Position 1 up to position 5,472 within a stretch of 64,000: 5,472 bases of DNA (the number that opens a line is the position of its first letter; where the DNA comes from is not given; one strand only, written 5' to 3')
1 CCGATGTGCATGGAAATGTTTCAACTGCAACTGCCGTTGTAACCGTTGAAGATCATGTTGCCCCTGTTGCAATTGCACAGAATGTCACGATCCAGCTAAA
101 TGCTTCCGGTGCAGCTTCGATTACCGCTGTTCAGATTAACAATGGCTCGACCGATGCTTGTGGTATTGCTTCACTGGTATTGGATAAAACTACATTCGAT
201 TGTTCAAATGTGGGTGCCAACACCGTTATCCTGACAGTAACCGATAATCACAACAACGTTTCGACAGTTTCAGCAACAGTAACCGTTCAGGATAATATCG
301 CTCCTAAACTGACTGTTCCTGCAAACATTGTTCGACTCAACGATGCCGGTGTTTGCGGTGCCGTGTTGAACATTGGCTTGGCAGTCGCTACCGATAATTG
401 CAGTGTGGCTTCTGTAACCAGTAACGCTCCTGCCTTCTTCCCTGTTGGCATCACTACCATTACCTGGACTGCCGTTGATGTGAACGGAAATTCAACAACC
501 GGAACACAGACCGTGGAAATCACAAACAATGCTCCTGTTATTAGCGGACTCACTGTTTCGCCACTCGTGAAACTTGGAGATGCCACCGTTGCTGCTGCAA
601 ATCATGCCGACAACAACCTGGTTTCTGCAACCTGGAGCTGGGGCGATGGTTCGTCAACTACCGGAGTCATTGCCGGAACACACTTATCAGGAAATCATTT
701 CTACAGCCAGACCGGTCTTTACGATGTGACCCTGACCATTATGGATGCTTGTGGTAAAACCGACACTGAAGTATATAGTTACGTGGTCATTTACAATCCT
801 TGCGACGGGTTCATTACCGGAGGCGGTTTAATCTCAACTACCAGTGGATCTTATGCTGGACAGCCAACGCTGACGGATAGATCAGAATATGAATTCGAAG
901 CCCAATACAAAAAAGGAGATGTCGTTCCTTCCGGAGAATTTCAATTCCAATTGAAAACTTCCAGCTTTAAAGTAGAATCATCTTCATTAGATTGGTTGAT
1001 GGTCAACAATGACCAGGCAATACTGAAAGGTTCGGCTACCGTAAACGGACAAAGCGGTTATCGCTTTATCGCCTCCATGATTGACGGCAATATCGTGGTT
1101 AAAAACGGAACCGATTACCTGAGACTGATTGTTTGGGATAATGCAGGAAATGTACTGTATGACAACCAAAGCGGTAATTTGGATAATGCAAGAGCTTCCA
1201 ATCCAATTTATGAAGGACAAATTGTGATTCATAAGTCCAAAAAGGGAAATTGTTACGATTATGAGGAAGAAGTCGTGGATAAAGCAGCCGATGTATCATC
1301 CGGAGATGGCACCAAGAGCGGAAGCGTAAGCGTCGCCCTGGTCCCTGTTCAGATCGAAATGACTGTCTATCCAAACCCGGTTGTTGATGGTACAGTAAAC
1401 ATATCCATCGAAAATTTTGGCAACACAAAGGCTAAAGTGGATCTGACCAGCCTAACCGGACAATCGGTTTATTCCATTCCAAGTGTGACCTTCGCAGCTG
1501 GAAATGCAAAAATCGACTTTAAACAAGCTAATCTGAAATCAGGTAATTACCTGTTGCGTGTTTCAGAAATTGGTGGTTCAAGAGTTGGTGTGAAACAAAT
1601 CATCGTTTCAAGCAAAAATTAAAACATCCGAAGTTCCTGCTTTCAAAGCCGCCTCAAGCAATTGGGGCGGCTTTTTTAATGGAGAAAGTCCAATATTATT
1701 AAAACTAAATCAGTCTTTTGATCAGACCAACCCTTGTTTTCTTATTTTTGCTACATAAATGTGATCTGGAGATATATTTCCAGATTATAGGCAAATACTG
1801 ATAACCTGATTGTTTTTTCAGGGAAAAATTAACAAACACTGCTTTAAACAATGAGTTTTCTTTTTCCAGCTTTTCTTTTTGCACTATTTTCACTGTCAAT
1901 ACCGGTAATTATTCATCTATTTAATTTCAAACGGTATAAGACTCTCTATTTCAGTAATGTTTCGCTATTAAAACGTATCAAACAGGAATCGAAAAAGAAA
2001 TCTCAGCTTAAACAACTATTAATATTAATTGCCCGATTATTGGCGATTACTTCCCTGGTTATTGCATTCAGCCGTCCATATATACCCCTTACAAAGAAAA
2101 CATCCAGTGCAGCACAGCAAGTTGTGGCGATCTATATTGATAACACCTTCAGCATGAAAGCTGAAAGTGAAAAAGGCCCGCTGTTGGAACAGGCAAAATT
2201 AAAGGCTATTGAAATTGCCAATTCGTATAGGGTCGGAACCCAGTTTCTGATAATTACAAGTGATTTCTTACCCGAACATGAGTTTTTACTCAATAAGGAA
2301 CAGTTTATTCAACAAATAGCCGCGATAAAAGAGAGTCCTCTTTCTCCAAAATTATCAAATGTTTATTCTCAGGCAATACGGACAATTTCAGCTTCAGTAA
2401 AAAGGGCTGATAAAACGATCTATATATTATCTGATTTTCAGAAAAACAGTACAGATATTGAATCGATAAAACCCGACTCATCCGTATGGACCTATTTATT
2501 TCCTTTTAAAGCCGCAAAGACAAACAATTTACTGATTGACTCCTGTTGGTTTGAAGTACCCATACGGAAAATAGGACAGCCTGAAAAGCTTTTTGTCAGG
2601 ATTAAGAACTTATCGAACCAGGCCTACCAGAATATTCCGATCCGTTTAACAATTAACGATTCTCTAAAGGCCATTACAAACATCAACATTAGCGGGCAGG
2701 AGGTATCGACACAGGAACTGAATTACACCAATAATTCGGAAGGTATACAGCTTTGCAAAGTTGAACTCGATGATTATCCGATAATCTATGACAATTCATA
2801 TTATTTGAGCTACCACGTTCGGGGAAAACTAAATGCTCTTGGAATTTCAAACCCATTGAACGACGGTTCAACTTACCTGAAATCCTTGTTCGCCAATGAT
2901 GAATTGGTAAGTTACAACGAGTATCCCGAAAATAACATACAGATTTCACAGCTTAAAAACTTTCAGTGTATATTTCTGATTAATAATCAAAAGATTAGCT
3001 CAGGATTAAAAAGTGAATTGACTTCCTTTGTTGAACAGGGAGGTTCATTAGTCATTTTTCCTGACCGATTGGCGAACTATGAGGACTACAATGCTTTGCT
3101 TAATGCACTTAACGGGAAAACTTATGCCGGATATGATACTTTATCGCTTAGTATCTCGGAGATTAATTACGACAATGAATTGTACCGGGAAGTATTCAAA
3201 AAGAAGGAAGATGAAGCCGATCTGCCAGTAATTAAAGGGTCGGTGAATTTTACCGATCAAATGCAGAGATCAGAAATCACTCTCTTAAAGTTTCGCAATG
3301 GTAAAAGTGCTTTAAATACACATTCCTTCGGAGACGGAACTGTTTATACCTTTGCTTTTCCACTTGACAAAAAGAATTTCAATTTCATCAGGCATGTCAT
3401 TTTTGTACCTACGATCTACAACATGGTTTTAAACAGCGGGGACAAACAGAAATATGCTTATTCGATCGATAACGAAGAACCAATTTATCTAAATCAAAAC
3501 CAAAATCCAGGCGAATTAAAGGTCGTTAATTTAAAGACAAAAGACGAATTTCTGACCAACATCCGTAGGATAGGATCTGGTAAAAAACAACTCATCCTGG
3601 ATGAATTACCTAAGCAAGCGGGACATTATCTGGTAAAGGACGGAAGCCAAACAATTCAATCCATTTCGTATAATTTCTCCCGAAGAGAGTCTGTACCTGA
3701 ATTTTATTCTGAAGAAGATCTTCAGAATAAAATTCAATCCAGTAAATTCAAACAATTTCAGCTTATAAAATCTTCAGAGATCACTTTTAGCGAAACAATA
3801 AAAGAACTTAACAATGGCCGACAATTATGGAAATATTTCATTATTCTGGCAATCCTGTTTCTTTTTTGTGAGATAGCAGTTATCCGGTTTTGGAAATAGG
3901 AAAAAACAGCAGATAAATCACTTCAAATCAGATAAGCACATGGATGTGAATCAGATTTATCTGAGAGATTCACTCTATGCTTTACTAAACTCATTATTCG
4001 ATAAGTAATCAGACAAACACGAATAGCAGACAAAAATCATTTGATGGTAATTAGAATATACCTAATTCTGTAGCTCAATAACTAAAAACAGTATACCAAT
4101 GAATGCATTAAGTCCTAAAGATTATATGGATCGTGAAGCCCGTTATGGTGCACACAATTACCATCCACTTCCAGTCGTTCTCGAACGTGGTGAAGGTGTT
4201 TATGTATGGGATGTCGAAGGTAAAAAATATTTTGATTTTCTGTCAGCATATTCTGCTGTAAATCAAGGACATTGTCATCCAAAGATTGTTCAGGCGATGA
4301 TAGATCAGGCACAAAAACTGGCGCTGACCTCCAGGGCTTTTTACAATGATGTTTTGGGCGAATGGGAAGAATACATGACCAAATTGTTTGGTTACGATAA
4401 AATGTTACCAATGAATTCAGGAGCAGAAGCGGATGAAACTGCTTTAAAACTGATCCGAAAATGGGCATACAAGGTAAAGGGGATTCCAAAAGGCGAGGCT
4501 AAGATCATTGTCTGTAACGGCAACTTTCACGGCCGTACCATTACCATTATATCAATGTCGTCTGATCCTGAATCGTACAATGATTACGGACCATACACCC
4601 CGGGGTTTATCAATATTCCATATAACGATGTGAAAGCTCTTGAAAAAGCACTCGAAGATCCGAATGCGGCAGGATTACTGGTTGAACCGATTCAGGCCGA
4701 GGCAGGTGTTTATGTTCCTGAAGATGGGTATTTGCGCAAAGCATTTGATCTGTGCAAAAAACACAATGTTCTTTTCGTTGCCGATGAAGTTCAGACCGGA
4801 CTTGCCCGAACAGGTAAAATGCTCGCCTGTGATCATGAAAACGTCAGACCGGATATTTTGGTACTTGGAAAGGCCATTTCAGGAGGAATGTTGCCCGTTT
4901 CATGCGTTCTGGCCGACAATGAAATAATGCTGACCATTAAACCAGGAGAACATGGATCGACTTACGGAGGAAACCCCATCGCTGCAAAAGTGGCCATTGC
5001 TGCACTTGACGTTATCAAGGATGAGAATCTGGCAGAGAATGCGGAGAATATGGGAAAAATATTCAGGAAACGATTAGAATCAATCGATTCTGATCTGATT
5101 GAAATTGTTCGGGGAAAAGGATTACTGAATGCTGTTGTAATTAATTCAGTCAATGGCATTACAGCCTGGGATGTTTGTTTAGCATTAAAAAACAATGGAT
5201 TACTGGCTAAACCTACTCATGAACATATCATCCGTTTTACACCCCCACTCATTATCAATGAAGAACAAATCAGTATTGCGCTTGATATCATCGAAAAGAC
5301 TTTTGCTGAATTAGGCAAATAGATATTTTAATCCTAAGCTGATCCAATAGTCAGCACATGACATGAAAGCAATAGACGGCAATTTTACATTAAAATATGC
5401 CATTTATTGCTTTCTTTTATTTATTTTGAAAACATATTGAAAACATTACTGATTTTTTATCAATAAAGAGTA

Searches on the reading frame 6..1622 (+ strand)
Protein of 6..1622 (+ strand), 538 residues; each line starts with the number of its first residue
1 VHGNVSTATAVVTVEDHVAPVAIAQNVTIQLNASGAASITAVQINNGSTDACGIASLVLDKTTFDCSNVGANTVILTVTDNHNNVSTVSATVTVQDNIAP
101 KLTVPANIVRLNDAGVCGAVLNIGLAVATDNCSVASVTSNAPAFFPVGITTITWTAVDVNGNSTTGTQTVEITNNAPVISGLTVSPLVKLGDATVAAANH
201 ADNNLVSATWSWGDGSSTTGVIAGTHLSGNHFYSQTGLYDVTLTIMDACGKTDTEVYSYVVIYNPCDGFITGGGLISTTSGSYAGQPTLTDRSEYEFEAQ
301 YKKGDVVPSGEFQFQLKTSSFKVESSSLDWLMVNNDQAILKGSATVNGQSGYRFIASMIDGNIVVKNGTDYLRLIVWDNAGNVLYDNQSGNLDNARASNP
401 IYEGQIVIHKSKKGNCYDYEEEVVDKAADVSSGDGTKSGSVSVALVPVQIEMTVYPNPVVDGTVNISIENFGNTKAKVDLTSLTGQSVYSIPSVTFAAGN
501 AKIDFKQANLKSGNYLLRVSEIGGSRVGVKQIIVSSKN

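Call 83: search_protein_families(library=pfam, proteins=[window:6-1622:+], max_evalue=0.00001)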
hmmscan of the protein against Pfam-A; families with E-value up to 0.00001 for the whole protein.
window:6-1622:+ (538 aa): 4 families
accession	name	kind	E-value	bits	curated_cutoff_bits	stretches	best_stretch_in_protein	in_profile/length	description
PF18911.6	PKD_4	-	2e-09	37.8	27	1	174-256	1-79/85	PKD domain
PF18962.6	Por_Secre_tail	-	1.2e-08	35.5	27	1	454-533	1-75/75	Secretion system C-terminal sorting domain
PF02494.22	HYR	-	3.7e-07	30.8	21.7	1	96-172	2-81/81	HYR domain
PF00801.26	PKD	-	5.5e-06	26.7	23.5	1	201-255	24-75/80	PKD domain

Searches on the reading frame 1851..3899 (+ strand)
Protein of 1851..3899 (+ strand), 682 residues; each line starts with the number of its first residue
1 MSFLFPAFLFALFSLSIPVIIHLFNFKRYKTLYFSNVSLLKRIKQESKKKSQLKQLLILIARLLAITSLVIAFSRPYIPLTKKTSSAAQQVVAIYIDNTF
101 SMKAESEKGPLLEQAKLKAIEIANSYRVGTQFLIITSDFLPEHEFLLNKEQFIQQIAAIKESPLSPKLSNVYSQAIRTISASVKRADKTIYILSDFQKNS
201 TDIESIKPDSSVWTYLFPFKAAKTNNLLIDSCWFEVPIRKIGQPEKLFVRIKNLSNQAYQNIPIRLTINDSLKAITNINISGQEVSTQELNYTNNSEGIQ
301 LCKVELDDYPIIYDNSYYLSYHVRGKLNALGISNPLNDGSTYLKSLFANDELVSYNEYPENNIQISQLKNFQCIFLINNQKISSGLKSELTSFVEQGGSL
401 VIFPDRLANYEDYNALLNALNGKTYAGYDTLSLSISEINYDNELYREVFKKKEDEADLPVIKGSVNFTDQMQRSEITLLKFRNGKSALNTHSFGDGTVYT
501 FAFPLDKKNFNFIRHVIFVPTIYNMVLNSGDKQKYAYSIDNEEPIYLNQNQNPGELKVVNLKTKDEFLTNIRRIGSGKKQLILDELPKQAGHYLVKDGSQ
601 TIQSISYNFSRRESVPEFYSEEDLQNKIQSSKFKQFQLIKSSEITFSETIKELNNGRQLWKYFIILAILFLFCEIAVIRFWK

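Call 83: search_protein_families(library=pfam, proteins=[window:1851-3899:+], max_evalue=0.00001)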
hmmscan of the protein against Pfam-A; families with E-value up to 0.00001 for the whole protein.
window:1851-3899:+ (682 aa): 1 family
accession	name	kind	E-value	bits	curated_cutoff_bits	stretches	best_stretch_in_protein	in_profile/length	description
PF07584.16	BatA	-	1.4e-18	67.5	25.9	1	1-76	1-77/77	Aerotolerance regulator N-terminal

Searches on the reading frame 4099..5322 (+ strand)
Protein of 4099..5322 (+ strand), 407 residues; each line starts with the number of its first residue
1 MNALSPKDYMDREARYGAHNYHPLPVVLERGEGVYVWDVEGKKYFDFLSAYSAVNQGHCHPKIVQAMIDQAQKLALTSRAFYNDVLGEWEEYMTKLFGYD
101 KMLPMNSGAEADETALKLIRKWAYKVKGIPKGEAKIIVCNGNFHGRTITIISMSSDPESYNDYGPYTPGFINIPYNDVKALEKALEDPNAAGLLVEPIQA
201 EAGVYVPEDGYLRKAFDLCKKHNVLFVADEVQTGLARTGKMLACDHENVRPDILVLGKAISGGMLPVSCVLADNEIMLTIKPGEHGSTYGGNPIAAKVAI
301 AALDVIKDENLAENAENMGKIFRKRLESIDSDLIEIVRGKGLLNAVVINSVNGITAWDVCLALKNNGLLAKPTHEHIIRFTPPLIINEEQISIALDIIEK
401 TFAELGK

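Call 78: search_protein_families(library=pfam, proteins=[window:4099-5322:+], max_evalue=0.001)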
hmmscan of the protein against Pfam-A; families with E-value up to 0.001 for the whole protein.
window:4099-5322:+ (407 aa): 1 family
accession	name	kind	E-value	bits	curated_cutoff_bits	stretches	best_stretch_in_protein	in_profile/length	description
PF00202.27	Aminotran_3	-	3.1e-127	425.1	30.5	1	16-401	1-402/403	Aminotransferase class-III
